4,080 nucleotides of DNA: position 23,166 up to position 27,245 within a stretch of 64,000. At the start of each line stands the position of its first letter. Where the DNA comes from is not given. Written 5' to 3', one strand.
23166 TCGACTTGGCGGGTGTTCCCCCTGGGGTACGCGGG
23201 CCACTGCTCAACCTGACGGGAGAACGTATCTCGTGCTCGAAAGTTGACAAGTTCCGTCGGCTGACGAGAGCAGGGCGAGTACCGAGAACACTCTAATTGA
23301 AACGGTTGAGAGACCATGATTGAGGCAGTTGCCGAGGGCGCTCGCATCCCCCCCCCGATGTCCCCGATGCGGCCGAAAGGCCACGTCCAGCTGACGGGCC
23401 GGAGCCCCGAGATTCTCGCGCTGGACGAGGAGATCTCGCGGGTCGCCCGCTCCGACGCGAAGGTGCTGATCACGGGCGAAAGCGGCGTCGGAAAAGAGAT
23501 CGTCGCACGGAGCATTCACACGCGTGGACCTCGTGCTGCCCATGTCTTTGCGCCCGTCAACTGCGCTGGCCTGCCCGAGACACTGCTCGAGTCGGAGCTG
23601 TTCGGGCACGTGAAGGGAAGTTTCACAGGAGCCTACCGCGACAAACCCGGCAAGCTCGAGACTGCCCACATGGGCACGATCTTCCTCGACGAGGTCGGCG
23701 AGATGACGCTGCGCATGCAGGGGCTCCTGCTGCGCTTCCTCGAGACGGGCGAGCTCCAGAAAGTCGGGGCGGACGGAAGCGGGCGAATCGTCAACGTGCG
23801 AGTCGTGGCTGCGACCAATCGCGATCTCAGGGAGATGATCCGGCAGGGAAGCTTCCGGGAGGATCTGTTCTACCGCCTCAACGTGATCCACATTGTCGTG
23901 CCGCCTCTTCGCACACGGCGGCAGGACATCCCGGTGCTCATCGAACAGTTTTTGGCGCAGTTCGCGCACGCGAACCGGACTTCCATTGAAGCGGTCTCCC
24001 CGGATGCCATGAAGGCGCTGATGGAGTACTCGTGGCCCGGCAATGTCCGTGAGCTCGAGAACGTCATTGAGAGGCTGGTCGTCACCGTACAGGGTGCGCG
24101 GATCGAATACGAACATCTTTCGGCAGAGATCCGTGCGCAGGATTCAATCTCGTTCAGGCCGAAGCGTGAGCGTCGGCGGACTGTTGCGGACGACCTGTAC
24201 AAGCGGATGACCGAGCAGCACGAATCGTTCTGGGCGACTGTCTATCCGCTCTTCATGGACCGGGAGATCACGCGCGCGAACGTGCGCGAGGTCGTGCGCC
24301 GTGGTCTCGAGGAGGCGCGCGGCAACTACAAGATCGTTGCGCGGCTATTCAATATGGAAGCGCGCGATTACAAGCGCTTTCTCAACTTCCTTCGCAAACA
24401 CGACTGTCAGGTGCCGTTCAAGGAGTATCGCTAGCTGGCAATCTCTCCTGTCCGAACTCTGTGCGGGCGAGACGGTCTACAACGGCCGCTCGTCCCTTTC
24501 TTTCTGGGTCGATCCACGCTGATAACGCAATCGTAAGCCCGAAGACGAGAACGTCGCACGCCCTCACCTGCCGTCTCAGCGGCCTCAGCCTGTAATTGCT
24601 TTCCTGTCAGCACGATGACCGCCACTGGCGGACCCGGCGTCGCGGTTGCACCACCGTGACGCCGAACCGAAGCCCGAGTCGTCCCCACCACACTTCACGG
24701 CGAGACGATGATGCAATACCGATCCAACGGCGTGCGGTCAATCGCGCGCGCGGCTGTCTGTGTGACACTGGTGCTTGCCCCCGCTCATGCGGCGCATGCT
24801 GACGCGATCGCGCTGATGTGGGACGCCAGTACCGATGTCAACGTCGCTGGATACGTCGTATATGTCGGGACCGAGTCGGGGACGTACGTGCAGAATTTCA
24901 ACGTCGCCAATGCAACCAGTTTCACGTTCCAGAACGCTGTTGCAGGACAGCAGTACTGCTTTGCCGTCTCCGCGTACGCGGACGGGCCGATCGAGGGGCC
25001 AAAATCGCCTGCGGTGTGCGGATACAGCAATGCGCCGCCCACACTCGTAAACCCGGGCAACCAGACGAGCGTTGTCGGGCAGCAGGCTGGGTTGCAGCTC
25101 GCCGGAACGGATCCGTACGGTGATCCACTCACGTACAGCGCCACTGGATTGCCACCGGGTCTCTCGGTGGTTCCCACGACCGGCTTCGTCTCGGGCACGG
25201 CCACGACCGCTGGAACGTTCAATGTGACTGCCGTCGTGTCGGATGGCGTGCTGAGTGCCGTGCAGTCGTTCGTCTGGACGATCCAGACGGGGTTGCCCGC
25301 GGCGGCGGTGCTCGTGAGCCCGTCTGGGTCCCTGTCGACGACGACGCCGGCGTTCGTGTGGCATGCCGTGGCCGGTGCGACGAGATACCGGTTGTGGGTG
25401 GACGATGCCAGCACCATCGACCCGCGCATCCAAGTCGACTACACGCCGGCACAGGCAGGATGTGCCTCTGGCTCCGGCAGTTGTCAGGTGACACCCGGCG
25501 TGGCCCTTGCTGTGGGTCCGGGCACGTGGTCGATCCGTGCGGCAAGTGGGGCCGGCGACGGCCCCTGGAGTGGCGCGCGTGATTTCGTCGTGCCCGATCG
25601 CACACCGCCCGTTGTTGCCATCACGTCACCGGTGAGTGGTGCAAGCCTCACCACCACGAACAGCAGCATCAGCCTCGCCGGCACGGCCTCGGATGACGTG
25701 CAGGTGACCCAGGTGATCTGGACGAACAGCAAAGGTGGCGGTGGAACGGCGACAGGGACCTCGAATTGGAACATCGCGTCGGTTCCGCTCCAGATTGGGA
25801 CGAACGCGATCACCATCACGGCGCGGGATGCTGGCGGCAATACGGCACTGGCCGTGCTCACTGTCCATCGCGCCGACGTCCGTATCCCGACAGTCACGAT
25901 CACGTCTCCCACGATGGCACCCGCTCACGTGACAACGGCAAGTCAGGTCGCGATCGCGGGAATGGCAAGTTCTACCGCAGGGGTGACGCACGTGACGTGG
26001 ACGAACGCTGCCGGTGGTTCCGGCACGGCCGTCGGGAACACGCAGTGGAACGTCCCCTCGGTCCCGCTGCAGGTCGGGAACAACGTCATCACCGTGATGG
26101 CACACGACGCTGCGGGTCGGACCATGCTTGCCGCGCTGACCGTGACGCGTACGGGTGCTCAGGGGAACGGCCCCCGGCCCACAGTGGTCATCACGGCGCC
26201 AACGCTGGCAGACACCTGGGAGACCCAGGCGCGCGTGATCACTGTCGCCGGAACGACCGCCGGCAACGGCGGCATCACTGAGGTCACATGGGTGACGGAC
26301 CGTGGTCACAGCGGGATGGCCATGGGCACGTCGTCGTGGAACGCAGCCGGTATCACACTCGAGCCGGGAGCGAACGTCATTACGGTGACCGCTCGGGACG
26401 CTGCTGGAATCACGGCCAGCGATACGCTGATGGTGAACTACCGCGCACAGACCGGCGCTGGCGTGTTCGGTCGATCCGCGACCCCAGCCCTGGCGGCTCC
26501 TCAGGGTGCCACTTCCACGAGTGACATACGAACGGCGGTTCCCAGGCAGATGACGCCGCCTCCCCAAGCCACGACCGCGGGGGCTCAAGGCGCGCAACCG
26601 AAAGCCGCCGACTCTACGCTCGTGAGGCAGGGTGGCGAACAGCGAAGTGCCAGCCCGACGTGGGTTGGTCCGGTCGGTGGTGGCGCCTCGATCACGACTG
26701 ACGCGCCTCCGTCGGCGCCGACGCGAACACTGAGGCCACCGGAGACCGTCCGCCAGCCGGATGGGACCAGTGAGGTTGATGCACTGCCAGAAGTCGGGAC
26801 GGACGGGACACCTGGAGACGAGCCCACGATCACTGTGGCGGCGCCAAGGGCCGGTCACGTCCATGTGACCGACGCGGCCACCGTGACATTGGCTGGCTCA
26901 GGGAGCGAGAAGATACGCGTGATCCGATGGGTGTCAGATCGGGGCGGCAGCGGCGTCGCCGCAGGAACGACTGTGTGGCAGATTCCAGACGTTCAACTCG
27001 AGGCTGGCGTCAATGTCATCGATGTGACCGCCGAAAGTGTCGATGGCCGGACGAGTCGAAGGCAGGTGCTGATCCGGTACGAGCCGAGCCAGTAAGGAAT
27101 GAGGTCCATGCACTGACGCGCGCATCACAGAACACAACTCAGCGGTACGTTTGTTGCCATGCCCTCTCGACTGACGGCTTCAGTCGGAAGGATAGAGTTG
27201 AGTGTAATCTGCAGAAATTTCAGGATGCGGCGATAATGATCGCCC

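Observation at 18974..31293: Contiguous c-di-GMP / sigma-54 / surface-protein neighbourhood built largely from non-canonical parts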

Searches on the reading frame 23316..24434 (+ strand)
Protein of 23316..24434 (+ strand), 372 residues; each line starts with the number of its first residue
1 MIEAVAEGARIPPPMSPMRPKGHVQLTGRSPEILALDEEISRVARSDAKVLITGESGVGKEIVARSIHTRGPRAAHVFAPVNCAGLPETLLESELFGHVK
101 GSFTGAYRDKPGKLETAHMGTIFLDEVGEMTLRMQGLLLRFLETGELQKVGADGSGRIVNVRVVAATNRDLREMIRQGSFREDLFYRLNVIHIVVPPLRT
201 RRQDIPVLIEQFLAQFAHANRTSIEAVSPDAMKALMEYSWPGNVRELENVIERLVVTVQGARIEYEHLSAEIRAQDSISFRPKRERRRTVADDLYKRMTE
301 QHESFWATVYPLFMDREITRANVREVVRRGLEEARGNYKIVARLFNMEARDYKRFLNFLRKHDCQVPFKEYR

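Call 3: search_protein_families(library=pfam, proteins=[window:23316-24434:+], max_evalue=0.01)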
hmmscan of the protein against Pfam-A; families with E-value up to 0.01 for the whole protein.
window:23316-24434:+ (372 aa): 8 families
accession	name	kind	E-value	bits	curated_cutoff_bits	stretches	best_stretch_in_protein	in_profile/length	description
PF00158.32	Sigma54_activat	-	4.3e-64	215.7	20.2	1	27-193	2-167/168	Sigma-54 interaction domain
PF25601.1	AAA_lid_14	-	1.3e-28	99.1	27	1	199-277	1-79/87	AAA+ ATPase lid domain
PF14532.12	Sigma54_activ_2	-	2.1e-17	64.1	25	1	28-198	2-138/138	Sigma-54 interaction domain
PF13191.12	AAA_16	-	5.5e-06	27.4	32.6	1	25-102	1-85/167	AAA ATPase domain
PF01078.27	Mg_chelatase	-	1.2e-05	25.3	20.3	1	105-152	93-140/207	Magnesium chelatase, subunit ChlI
PF07728.20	AAA_5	-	3.1e-05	24.4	22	1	50-169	2-123/139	AAA domain (dynein-related subfamily)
PF00004.35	AAA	-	0.0069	17.3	21.2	0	50-172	1-115/131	ATPase family associated with various cellular activities (AAA)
PF00493.29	MCM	-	0.0069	16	23.3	0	43-148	53-151/224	MCM P-loop domain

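Call 27: search_protein_families(library=ncbifam, proteins=[window:23316-24434:+], max_evalue=0.01)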
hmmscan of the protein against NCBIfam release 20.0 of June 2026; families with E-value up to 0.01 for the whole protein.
window:23316-24434:+ (372 aa): 28 families (the best 25 are shown)
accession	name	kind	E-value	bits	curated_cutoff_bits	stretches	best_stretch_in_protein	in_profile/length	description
NF003451.0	PRK05022.1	equivalog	1.2e-97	327.8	476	1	22-355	188-504/512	nitric oxide reductase transcriptional regulator NorR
TIGR01817.1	nifA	equivalog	5.4e-95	319.2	528.85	1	24-351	196-519/534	nif-specific transcriptional activator NifA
NF008469.0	PRK11361.1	equivalog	7e-91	305.2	714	1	28-280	147-398/461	acetoacetate metabolism transcriptional regulator AtoC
NF041552.1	TF_PrdR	equivalog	1.2e-90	304.5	795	1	25-278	268-520/577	sigma-54 dependent transcriptional regulator PrdR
NF038308.1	RNA_repair_RtcR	equivalog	3.3e-89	300.1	650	1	26-348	182-500/530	RNA repair transcriptional activator RtcR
TIGR01818.1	ntrC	equivalog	1.2e-87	294.7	558.6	1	22-345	132-449/463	nitrogen regulation protein NR(I)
TIGR02915.1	PEP_resp_reg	equivalog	9.2e-85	285.1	502.6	1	26-286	141-404/445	PEP-CTERM-box response regulator transcription factor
NF050807.1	TransRegFlbDCaul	equivalog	6.9e-82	275.7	750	1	40-360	134-439/454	sigma-54-dependent transcriptional regulator FlbD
NF041946.1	LuxO_transreg_Vib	equivalog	1.7e-77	261.2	800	1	26-317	135-425/463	quorum-sensing sigma-54 dependent transcriptional regulator LuxO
TIGR02974.1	phageshock_pspF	equivalog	4.4e-77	259.6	443.55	1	27-362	2-336/336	phage shock protein operon transcriptional activator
NF007689.0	PRK10365.1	equivalog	9.1e-77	258.7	760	1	24-273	139-387/441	sigma-54-dependent response regulator transcription factor ZraR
NF041906.1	V4R_TF_MobR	exception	1.8e-74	251.2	999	1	40-290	248-498/544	phenol degradation transcriptional regulator MobR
TIGR02329.1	propionate_PrpR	equivalog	6.8e-73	246.1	499.2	1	25-263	213-454/526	propionate catabolism operon regulatory protein PrpR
NF011695.0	PRK15115.1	equivalog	9.8e-73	245.4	763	1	25-259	136-369/445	two-component system response regulator GlrR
NF051870.1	NAssimRespRegNtrX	equivalog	2.5e-72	244.2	600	1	23-277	138-390/452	nitrogen assimilation response regulator NtrX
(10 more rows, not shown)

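Call 74: find_related_loci(query=window:23316-24434:+, collection=genome_contigs, flank=10000)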
Query window:23316-24434:+ (372 aa) in genome_contigs; peptide patterns used: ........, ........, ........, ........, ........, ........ (x = any residue, [..] = any of these).
504 stretches matched a pattern; 360 encode a relative of the query (tblastn E <= 1e-3); the best 80 are kept; 80 distinct loci.
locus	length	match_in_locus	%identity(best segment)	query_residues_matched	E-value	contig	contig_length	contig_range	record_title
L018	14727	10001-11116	85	1-372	0e+0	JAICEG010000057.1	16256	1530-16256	MAG: Vicinamibacteria bacterium isolate BD_FP_2_bin.1 k141_2166656_length_16256_cov_40.8058, whole genome shotgun sequen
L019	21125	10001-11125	85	1-372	0e+0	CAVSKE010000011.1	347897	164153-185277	MAG: uncultured Acidobacteriota bacterium isolate MFD02360.bin.2.183 genome assembly, contig: contig_16357, whole genome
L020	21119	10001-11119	85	1-372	0e+0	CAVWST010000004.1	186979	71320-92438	MAG: uncultured Acidobacteriota bacterium isolate MFD05454.bin.2.212 genome assembly, contig: contig_116515, whole genom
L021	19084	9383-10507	84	1-372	0e+0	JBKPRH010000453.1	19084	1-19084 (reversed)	MAG: Acidobacteriota bacterium isolate GS_EKS_MAG_00054 GS_EKS_000001995822, whole genome shotgun sequence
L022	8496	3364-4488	84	1-372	0e+0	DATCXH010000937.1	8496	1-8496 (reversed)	MAG TPA_asm: Vicinamibacterales bacterium isolate SMAG_U7434 k141_562538, whole genome shotgun sequence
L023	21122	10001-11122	84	1-372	0e+0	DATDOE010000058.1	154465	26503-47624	MAG TPA_asm: Vicinamibacterales bacterium isolate SMAG_U7885 k141_870532, whole genome shotgun sequence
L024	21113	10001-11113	85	1-372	0e+0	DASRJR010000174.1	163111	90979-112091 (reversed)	MAG TPA_asm: Vicinamibacterales bacterium isolate SMAG_U10141 k141_1463960, whole genome shotgun sequence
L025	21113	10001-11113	85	1-372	0e+0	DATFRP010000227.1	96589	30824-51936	MAG TPA_asm: Vicinamibacterales bacterium isolate SMAG_U9361 k141_2734500, whole genome shotgun sequence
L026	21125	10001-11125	84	1-372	0e+0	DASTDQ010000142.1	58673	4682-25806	MAG TPA_asm: Vicinamibacterales bacterium isolate SMAG_U825 k141_94418, whole genome shotgun sequence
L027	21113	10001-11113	85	1-372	0e+0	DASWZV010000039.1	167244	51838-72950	MAG TPA_asm: Vicinamibacterales bacterium isolate SMAG_U3748 k141_39213, whole genome shotgun sequence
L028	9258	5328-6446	84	1-372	0e+0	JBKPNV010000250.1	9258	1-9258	MAG: Acidobacteriota bacterium isolate GS_HAYS_MAG_00031 GS_HAYS_000000657937, whole genome shotgun sequence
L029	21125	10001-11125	84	1-371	0e+0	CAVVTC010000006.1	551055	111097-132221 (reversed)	MAG: uncultured Acidobacteriota bacterium isolate MFD02840.bin.2.88 genome assembly, contig: contig_16057, whole genome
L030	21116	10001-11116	84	1-372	0e+0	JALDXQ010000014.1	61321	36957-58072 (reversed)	MAG: Acidobacteriota bacterium isolate MCT-CON-06 NODE_22_length_61321_cov_7.681602, whole genome shotgun sequence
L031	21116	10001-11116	81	1-372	0e+0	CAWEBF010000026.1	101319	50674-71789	MAG: uncultured Acidobacteriota bacterium isolate MFD05567.bin.2.14 genome assembly, contig: contig_55717, whole genome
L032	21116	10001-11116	82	1-372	0e+0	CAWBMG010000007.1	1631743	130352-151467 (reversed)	MAG: uncultured Acidobacteriota bacterium isolate MFD02242.bin.1.279 genome assembly, contig: contig_2249, whole genome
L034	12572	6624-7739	83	1-372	0e+0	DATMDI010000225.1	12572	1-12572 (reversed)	MAG TPA_asm: Vicinamibacterales bacterium isolate SMAG_U13404 k141_321970, whole genome shotgun sequence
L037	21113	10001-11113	82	1-371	0e+0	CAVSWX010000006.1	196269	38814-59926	MAG: uncultured Acidobacteriota bacterium isolate MFD05567.bin.2.7 genome assembly, contig: contig_161601, whole genome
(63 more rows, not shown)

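Call 81: search_protein_families(library=pfam, proteins=[L031:11284-12159:+, L031:13985-16714:+, L031:16582-17970:+, L031:18068-19507:+, L037:14132-16180:+, L037:17451-18710:+, L037:19470-20315:+, L034:8053-11559:+], max_evalue=0.001)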
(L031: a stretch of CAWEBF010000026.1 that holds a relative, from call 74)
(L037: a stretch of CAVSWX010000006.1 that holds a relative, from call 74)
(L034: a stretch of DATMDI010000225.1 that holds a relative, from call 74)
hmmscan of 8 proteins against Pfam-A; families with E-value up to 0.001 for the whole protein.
L031:11284-12159:+ (291 aa): 1 family
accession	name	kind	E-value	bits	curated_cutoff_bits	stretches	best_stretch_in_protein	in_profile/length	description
PF05345.18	He_PIG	-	1.2e-14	54.9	24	1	119-201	2-96/96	Putative Ig domain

L031:13985-16714:+ (909 aa): 6 families
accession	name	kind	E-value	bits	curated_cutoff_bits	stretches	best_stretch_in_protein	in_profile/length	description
PF09136.16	Glucodextran_B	-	2.3e-29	101.6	27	1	534-621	1-81/83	Glucodextranase, domain B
PF17957.7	Big_7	-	3.1e-29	101.9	24.1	3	442-506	1-66/70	Bacterial Ig domain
PF19077.6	Big_13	-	2.9e-23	82.7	27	0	175-254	21-102/102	Bacterial Ig-like domain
PF22352.2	K319L-like_PKD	-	2.6e-14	53.4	27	0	3-66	16-82/84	K319L-like, PKD domain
PF02494.22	HYR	-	7e-11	42.8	21.7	0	118-159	39-80/81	HYR domain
PF17936.7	Big_6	-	0.00043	20.9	27.6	0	172-248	2-78/83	Bacterial Ig domain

L031:16582-17970:+ (462 aa): 1 family
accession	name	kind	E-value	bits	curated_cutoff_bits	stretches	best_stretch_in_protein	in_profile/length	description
PF00041.27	fn3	-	6.4e-06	26.7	25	1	60-137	9-82/84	Fibronectin type III domain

L031:18068-19507:+ (479 aa): 0 families

L037:14132-16180:+ (682 aa): 5 families
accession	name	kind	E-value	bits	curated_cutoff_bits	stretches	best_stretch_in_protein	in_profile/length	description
PF17957.7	Big_7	-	4.4e-20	72.5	24.1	2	161-214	1-56/70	Bacterial Ig domain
PF09136.16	Glucodextran_B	-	1.8e-17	63.5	27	1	560-644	1-80/83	Glucodextranase, domain B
PF02494.22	HYR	-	1.1e-05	26.1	21.7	0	299-341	38-80/81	HYR domain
PF19077.6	Big_13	-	1.3e-05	26.1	27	0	15-59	50-96/102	Bacterial Ig-like domain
PF13750.12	Big_3_3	-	2.8e-05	24.3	27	0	38-88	14-62/157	Bacterial Ig-like domain (group 3)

L037:17451-18710:+ (419 aa): 0 families

L037:19470-20315:+ (281 aa): 1 family
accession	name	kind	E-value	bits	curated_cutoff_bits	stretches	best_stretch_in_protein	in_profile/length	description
PF07589.16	PEP-CTERM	-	0.00089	19.7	20.7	1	253-276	1-24/24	PEP-CTERM motif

L034:8053-11559:+ (1168 aa): 7 families
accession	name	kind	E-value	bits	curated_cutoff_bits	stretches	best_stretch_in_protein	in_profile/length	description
PF09136.16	Glucodextran_B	-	9.4e-38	128.4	27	4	416-503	1-81/83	Glucodextranase, domain B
PF17957.7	Big_7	-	2.7e-32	111.7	24.1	4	416-485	1-70/70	Bacterial Ig domain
PF19077.6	Big_13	-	3.1e-24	85.8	27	1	801-875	23-101/102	Bacterial Ig-like domain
PF05345.18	He_PIG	-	2e-13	51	24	1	131-213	1-95/96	Putative Ig domain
PF22352.2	K319L-like_PKD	-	1.2e-11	44.9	27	0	802-873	8-83/84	K319L-like, PKD domain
PF02494.22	HYR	-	7.5e-10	39.5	21.7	0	1015-1055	39-79/81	HYR domain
PF13754.12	Big_3_4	-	2.4e-07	31.1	27.3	0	469-508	24-63/106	Domain of unknown function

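Call 99: search_solved_structures(query=window:23316-24434:+, max_evalue=1e-30, show_alignments=0)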
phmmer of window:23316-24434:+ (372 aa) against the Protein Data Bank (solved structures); distinct sequences matched with E-value up to 1e-30: 35.
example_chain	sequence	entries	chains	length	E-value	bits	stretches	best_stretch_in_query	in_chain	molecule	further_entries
1ojl_A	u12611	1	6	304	1.2e-70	241.7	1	26-273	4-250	TRANSCRIPTIONAL REGULATORY PROTEIN ZRAR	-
3dzd_A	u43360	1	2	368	1.9e-69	237.8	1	19-261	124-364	Transcriptional regulator (NtrC family)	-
9qq6_C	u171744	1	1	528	4.6e-69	236.6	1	26-263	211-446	Nif-specific regulatory protein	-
6iy8_A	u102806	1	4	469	1.2e-68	235.2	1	22-257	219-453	Positive regulator CapR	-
1ny6_A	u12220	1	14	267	5.7e-66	226.4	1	29-271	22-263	transcriptional regulator (NtrC family)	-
4ly6_A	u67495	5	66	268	5.7e-66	226.4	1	29-271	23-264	Transcriptional regulator (NtrC family)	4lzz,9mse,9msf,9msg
4l4u_A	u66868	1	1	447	8e-66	225.9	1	29-275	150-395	Transcriptional regulator (NtrC family)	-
1ny5_A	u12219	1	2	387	1.7e-65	224.8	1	29-271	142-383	transcriptional regulator (NtrC family)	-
26jl_A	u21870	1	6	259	1.8e-65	224.7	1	19-275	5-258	Flagellar regulatory protein A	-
6jdi_A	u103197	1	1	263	2.5e-65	224.3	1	26-257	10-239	Nitrogen assimilation regulatory protein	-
3m0e_A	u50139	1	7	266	3.8e-65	223.7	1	29-271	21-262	Transcriptional regulator (NtrC family)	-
5exp_A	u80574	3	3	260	9.9e-65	222.3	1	25-257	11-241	Transcriptional regulator FleQ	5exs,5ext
6j7e_A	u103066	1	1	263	1.2e-64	222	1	26-257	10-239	Nitrogen assimilation regulatory protein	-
7ejw_C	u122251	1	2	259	1.3e-64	221.9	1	26-257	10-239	Transcriptional regulator FleQ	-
5exx_A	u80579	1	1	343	1.8e-64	221.5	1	25-258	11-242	Transcriptional regulator FleQ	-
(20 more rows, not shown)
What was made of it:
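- Closest known: FleQ-FleN and VpsR. Same: The AAA+ core is homologous (call 99).
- The EBP1 AAA+ core aligns well with FleQ and VpsR structures (call 99).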

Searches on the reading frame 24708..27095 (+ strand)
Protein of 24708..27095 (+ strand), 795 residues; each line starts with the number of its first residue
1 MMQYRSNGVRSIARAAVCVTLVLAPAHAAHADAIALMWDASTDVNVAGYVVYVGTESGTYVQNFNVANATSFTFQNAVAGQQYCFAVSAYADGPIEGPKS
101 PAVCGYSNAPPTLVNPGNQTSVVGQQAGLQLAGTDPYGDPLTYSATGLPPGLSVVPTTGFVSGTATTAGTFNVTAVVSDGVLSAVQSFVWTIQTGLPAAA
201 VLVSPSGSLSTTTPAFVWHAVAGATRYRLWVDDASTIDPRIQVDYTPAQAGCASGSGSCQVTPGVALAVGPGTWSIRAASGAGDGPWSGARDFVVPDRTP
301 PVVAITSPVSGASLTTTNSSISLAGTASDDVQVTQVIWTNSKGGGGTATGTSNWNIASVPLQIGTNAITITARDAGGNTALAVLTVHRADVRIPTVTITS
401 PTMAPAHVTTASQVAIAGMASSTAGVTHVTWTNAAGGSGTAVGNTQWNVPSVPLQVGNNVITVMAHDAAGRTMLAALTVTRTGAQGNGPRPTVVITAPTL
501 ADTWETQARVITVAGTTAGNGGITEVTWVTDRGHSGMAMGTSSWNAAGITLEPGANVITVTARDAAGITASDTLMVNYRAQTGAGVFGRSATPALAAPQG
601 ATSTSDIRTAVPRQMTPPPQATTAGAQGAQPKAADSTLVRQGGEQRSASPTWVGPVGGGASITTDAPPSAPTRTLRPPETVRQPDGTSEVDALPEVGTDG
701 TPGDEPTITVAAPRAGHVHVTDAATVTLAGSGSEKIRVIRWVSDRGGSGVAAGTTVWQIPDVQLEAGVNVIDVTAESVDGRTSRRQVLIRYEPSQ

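Call 3: search_protein_families(library=pfam, proteins=[window:24708-27095:+], max_evalue=0.01)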
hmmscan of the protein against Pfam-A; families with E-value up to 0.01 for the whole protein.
window:24708-27095:+ (795 aa): 5 families
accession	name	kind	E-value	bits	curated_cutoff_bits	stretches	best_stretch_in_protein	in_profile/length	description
PF05345.18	He_PIG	-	3.6e-11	43.8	24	1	110-192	1-95/96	Putative Ig domain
PF09136.16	Glucodextran_B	-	6.4e-10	39.3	27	3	491-576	1-79/83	Glucodextranase, domain B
PF17957.7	Big_7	-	2e-07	32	24.1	1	301-369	1-69/70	Bacterial Ig domain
PF00041.27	fn3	-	2.9e-05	24.6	25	1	31-96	13-75/84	Fibronectin type III domain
PF02494.22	HYR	-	0.00069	20.3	21.7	0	334-386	25-79/81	HYR domain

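Call 27: search_protein_families(library=ncbifam, proteins=[window:24708-27095:+], max_evalue=0.01)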
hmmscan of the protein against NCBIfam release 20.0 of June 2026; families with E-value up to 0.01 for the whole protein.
window:24708-27095:+ (795 aa): 1 family
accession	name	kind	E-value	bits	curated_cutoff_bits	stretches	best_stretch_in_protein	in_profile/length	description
TIGR03900.1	prc_long_Delta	hypoth_equivalog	3.4e-06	25.3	660.95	0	297-388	868-972/973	MXAN_5808 family serine peptidase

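Call 100: find_related_loci(query=window:24708-27095:+, collection=metagenome_contigs, flank=8000)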
Query window:24708-27095:+ (795 aa) in metagenome_contigs; peptide patterns used: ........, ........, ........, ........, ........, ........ (x = any residue, [..] = any of these).
109 stretches matched a pattern; 1 encode a relative of the query (tblastn E <= 1e-3); 1 distinct loci.
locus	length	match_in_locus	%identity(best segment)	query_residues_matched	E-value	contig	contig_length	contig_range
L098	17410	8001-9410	35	12-482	5e-45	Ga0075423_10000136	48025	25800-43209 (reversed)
